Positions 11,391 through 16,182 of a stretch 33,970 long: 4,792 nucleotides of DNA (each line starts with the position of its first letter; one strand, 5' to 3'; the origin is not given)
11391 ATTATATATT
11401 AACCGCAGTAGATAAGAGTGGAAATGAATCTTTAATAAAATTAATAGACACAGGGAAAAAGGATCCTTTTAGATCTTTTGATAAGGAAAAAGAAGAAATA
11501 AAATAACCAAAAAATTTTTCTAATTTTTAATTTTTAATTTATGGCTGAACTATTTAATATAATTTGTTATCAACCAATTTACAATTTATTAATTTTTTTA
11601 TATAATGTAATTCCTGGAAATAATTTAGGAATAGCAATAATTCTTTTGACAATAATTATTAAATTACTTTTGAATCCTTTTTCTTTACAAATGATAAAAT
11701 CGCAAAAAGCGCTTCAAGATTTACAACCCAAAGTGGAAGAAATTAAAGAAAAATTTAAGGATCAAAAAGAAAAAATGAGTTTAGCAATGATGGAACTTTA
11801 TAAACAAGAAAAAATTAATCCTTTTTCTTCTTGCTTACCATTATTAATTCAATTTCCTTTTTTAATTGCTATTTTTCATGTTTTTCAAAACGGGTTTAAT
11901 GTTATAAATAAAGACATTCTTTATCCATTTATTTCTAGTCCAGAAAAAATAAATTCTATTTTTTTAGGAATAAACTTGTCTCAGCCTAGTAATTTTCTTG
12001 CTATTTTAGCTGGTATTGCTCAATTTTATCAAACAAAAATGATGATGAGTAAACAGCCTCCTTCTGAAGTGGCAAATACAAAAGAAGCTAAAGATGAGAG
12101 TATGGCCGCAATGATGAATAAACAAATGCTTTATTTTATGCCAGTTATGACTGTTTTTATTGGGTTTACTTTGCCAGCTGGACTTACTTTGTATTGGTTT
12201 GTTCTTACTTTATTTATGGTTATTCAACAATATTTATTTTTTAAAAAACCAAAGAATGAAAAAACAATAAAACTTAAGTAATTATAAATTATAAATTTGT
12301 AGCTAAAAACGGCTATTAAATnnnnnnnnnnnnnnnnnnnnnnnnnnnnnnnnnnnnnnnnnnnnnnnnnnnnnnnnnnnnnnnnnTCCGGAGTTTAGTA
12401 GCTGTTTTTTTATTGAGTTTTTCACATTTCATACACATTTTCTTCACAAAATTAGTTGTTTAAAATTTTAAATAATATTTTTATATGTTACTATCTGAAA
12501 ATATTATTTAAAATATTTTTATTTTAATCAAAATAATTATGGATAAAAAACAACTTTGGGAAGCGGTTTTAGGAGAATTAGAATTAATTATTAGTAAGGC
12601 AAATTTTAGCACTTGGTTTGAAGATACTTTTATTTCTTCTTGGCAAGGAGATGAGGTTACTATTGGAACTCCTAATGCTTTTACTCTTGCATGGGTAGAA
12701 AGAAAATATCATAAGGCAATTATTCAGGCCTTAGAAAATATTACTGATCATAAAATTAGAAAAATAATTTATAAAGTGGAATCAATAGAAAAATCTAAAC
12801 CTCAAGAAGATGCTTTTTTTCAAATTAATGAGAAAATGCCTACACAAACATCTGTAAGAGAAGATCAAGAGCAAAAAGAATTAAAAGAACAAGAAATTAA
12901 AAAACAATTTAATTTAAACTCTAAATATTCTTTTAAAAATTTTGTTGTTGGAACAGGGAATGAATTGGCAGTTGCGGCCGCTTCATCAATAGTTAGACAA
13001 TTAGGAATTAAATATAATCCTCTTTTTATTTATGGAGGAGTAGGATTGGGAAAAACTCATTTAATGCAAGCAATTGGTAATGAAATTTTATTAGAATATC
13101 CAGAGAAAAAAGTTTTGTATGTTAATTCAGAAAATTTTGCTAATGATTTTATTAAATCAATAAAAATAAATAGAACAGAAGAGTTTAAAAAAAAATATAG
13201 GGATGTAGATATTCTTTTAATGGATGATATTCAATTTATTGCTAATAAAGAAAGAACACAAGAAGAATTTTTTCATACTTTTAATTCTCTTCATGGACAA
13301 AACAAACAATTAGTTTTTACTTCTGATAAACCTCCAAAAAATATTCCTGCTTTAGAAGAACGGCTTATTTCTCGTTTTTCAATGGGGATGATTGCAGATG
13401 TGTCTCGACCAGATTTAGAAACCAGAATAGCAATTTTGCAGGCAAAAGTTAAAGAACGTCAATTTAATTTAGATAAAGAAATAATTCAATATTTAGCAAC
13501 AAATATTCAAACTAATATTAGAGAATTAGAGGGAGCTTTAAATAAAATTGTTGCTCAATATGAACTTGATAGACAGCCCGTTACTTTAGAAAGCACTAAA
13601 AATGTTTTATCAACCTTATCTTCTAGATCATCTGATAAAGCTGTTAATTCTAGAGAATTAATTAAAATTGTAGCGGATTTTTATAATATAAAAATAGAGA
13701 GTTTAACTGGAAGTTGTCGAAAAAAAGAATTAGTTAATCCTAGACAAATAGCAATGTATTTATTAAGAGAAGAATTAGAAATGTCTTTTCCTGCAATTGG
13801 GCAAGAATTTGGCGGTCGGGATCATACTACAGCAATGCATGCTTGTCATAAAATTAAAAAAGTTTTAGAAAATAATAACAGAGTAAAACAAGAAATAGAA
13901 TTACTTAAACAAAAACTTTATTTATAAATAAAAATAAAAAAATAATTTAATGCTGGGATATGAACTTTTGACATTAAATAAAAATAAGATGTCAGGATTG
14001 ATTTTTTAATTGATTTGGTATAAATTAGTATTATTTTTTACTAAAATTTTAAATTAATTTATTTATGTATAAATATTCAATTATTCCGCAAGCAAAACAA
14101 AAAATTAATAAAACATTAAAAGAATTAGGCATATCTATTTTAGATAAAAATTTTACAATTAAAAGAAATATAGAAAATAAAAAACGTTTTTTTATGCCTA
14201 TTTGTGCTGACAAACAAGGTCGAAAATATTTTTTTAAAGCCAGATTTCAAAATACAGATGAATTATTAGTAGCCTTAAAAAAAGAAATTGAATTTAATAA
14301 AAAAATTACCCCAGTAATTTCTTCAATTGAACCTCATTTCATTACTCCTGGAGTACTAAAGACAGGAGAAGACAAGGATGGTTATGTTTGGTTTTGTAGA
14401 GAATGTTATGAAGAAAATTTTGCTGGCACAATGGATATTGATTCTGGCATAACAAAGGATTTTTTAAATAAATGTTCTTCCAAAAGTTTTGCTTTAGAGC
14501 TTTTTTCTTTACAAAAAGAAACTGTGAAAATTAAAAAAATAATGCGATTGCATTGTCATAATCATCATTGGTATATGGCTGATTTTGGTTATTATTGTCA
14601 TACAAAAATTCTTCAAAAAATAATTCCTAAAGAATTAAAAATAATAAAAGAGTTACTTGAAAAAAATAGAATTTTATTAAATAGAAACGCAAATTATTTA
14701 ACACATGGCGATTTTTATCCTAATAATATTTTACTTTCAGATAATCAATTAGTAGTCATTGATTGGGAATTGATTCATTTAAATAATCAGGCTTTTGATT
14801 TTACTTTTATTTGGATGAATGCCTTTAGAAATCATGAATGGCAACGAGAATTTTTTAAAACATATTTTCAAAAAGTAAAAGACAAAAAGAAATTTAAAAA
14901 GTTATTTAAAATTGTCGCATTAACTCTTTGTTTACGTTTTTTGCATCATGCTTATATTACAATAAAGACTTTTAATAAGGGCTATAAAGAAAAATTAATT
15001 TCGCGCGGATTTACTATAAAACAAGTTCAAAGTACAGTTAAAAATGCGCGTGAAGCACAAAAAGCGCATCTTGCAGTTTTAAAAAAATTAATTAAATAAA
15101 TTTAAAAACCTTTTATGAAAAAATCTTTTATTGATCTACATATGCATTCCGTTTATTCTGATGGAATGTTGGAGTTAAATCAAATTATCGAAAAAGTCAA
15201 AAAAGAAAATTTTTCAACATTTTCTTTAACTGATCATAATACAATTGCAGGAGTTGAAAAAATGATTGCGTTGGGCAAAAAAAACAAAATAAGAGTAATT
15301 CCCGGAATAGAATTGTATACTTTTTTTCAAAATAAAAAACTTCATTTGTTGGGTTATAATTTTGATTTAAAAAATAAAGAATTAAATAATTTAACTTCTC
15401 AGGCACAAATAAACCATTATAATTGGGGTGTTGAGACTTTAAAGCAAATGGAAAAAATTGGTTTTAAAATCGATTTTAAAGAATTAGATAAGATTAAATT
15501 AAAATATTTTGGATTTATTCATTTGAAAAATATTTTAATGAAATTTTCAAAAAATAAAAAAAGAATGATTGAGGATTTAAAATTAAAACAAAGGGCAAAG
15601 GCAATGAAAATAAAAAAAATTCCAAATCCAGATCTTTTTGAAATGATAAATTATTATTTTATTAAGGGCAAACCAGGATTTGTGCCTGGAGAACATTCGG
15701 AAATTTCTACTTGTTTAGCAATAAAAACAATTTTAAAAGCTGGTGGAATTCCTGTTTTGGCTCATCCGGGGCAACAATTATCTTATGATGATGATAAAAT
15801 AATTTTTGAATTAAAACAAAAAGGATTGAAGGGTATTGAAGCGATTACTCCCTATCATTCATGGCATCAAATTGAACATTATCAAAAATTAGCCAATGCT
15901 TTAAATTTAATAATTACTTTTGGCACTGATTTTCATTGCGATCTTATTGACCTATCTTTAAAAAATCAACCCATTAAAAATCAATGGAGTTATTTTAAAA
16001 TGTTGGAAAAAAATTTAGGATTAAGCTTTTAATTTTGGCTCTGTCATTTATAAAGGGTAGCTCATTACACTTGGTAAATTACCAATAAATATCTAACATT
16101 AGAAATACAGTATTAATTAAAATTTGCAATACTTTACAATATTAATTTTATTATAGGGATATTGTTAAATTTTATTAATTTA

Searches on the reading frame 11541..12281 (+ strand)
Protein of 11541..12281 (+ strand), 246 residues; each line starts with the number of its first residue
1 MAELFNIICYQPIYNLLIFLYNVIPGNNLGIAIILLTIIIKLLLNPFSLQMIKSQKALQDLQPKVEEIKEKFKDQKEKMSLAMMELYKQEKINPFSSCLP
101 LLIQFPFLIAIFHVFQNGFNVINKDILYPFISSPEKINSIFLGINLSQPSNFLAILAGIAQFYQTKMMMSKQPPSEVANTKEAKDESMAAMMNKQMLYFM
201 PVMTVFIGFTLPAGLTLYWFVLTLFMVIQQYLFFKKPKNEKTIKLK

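Call 11: search_protein_families(library=pfam, proteins=[window:11541-12281:+], max_evalue=0.001)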
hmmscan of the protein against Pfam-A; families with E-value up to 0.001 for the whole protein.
window:11541-12281:+ (246 aa): 1 family
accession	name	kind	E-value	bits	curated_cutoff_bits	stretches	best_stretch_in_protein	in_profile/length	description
PF02096.25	60KD_IMP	-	9.9e-52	175.6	35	1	30-233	2-161/163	60Kd inner membrane protein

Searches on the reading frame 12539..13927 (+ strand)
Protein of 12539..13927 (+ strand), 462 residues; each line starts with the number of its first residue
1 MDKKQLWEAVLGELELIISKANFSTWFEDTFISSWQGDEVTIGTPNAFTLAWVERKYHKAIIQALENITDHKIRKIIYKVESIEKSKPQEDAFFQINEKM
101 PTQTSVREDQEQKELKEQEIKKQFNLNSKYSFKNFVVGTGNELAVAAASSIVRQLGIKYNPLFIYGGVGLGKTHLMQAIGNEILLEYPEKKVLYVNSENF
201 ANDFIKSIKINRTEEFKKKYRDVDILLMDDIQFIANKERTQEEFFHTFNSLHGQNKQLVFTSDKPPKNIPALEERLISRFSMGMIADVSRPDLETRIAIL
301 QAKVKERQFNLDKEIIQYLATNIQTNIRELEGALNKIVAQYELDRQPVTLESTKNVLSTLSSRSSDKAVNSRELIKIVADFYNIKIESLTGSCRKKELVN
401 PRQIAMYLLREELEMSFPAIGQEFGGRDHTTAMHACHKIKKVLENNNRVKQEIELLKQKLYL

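Call 11: search_protein_families(library=pfam, proteins=[window:12539-13927:+], max_evalue=0.001)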
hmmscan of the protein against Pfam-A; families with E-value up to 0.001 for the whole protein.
window:12539-13927:+ (462 aa): 8 families
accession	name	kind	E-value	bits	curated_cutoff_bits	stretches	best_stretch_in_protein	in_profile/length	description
PF00308.24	Bac_DnaA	-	1.4e-69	233.8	23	1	126-286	1-161/162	Bacterial DnaA ATPAse domain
PF08299.17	Bac_DnaA_C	-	7.4e-28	96.8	31.5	1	374-439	4-69/69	Bacterial dnaA protein helix-turn-helix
PF11638.13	DnaA_N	-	1.4e-11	44.4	24.6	1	5-66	2-64/65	DnaA N-terminal domain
PF00004.35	AAA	-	5.9e-06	27.2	21.2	1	163-278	2-125/131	ATPase family associated with various cellular activities (AAA)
PF13173.12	AAA_14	-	7.9e-06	26.3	27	1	160-246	3-86/129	AAA domain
PF01695.23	IstB_IS21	-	2.4e-05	24.4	24.1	1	162-265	95-195/238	IstB-like ATP binding protein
PF22688.2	Hda_lid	-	0.00018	21.8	27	1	295-337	3-45/65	Hda, lid domain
PF00910.28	RNA_helicase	-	0.00044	21.1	21.5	0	163-249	2-72/105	RNA helicase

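Call 37: find_related_loci(query=window:12539-13927:+, collection=genome_contigs, flank=2000)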
Query window:12539-13927:+ (462 aa) in genome_contigs; peptide patterns used: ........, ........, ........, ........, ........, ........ (x = any residue, [..] = any of these).
600 stretches matched a pattern (row limit reached: there are more); 599 encode a relative of the query (tblastn E <= 1e-3); the best 80 are kept; 80 distinct loci.
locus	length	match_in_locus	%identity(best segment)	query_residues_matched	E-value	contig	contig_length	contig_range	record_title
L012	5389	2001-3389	52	1-461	1e-156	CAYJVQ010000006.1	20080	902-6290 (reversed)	MAG TPA_asm: uncultured Gammaproteobacteria bacterium isolate ERP125453_co1_318 genome assembly, contig: NODE_2623_lengt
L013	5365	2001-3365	51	1-461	6e-155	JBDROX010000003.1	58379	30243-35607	MAG: Candidatus Magasanikbacteria bacterium isolate MEGAHIT-group-1.981 k141_11509542, whole genome shotgun sequence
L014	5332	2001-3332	48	1-462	1e-151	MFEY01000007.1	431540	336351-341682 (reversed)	MAG: Candidatus Doudnabacteria bacterium RIFCSPHIGHO2_12_FULL_48_16 rifcsphigho2_12_scaffold_47, whole genome shotgun se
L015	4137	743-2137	47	1-461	1e-145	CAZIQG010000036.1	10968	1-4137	MAG TPA_asm: uncultured Gammaproteobacteria bacterium isolate SRP192515_co2_75 genome assembly, contig: NODE_5057_length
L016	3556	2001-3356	47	1-461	2e-142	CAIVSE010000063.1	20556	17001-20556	Candidatus Doudnabacteria bacterium isolate MJ-time_bin-3275 genome assembly, contig: bin-3275:63/93, whole genome shotg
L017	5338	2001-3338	46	1-462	2e-140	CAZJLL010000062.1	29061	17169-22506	MAG TPA_asm: uncultured Candidatus Saccharibacteria bacterium isolate binchicken_co84_202 genome assembly, contig: k141_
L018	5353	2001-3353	45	1-461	2e-135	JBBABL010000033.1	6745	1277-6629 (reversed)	MAG: Candidatus Paceibacterota bacterium isolate SO_2017_LW1_2 NODE_11534_length_6745_cov_1.530070_LW64-88_2017, whole g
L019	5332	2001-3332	45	1-461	5e-135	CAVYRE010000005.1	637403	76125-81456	MAG: uncultured Chloroflexia bacterium isolate MFD06085.bin.1.42 genome assembly, contig: contig_6631, whole genome shot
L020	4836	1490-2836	46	1-461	2e-134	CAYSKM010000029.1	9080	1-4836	MAG TPA_asm: uncultured Candidatus Saccharibacteria bacterium isolate SRP192927_co5_965 genome assembly, contig: NODE_13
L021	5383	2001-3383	43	1-461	2e-134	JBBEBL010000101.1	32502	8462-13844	MAG: Chloroflexota bacterium isolate LejiaF_70_36 Lejia_F_2025_length_32502_cov_22, whole genome shotgun sequence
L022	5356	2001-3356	46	1-461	5e-134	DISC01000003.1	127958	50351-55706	MAG TPA_asm: Patescibacteria group bacterium UBA6220 UBA6220_contig_23298, whole genome shotgun sequence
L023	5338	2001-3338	44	1-461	2e-133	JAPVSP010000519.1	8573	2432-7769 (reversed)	MAG: Chloroflexota bacterium isolate MW2_metabat.28 k97_846952, whole genome shotgun sequence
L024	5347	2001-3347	43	1-461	5e-133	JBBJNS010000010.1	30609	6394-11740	MAG: Candidatus Limnocylindrales bacterium isolate RDP_SRG_33 NODE_437_length_30609_cov_10.487530, whole genome shotgun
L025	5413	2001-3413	43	1-461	4e-133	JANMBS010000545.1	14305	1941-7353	MAG: Thermomicrobiales bacterium isolate OTE_1_metabat_29 OTE_1_k141_2949374, whole genome shotgun sequence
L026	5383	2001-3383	43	1-461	6e-133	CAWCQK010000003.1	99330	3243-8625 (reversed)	MAG: uncultured Chloroflexia bacterium isolate MFD04967.bin.2.110 genome assembly, contig: contig_19508, whole genome sh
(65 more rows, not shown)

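Call 58: find_encoding_contigs(protein=window:12539-13927:+, flank=1000, max_places=10)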
Protein window:12539-13927:+ (462 aa): 5 contigs read that carry it; 1 place shown.
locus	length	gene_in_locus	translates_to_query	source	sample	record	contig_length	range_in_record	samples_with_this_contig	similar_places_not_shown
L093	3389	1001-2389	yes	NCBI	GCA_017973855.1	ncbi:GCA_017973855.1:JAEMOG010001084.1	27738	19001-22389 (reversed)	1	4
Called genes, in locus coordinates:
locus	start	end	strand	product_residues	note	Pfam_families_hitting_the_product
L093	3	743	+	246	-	PF02096:60KD_IMP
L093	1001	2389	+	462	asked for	PF11638:DnaA_N, PF00308:Bac_DnaA, PF13173:AAA_14 (faint), PF00004:AAA (weak), PF08299:Bac_DnaA_C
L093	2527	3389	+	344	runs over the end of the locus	PF01636:APH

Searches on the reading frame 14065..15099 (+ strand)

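Call 11: search_protein_families(library=pfam, proteins=[window:14065-15099:+], max_evalue=0.001)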
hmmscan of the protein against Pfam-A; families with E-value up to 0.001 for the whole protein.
window:14065-15099:+ (344 aa): 3 families
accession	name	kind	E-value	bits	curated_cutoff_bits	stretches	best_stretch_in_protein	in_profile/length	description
PF01636.29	APH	-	1.2e-09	38.7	23.2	1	194-268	147-226/239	Phosphotransferase enzyme family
PF19974.5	TCAD9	-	0.00054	19.7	40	1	212-249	299-337/429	Ternary complex associated domain 9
PF02958.26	EcKL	-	0.00069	19.5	22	1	181-274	190-288/294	Ecdysteroid kinase-like family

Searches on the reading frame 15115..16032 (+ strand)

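Call 11: search_protein_families(library=pfam, proteins=[window:15115-16032:+], max_evalue=0.001)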
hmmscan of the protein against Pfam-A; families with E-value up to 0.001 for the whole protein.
window:15115-16032:+ (305 aa): 1 family
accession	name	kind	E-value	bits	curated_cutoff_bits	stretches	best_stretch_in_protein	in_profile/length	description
PF02811.25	PHP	-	9.2e-15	55.8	26.4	1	7-104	1-102/164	PHP domain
